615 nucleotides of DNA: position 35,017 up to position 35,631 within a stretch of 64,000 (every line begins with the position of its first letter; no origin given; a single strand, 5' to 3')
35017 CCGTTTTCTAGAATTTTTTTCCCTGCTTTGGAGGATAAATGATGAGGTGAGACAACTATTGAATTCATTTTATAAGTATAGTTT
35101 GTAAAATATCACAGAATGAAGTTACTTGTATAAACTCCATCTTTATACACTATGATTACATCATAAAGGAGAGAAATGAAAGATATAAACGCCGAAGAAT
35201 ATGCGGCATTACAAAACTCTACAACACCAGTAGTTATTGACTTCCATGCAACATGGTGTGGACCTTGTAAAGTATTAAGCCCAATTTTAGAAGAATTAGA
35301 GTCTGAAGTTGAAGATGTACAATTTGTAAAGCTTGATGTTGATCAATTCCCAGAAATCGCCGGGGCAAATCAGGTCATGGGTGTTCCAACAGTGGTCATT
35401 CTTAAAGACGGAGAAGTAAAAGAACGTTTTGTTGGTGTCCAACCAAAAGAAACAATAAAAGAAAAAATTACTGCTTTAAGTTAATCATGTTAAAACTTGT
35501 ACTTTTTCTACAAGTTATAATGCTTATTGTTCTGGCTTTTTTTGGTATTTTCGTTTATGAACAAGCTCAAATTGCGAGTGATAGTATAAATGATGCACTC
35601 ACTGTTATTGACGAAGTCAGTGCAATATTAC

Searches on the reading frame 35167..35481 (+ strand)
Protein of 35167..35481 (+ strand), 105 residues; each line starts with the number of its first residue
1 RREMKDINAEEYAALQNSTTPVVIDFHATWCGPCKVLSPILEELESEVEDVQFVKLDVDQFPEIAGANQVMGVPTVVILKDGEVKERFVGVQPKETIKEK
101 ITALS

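Call 58: search_protein_families(library=pfam, proteins=[window:35167-35481:+], max_evalue=0.001)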
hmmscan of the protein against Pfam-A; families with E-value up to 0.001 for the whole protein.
window:35167-35481:+ (105 aa): 7 families
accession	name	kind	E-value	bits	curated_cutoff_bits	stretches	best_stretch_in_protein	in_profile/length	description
PF00085.26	Thioredoxin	-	8.9e-26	90.3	23.5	1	9-102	7-102/103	Thioredoxin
PF13098.12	Thioredoxin_2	-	2.9e-07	31.2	27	1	19-99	5-102/104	Thioredoxin-like domain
PF13899.12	Thioredoxin_7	-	4.8e-07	30.3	27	1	9-79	7-81/83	Thioredoxin-like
PF13905.12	Thioredoxin_8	-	4.1e-06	27.5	27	1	20-60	2-45/94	Thioredoxin-like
PF08534.16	Redoxin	-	0.00016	22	26.6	0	19-54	28-66/148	Redoxin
PF14595.12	Thioredoxin_9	-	0.00018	21.9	25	1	22-89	44-113/129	Thioredoxin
PF13192.12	Thioredoxin_3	-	0.0002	21.8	24.8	1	30-100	9-74/76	Thioredoxin domain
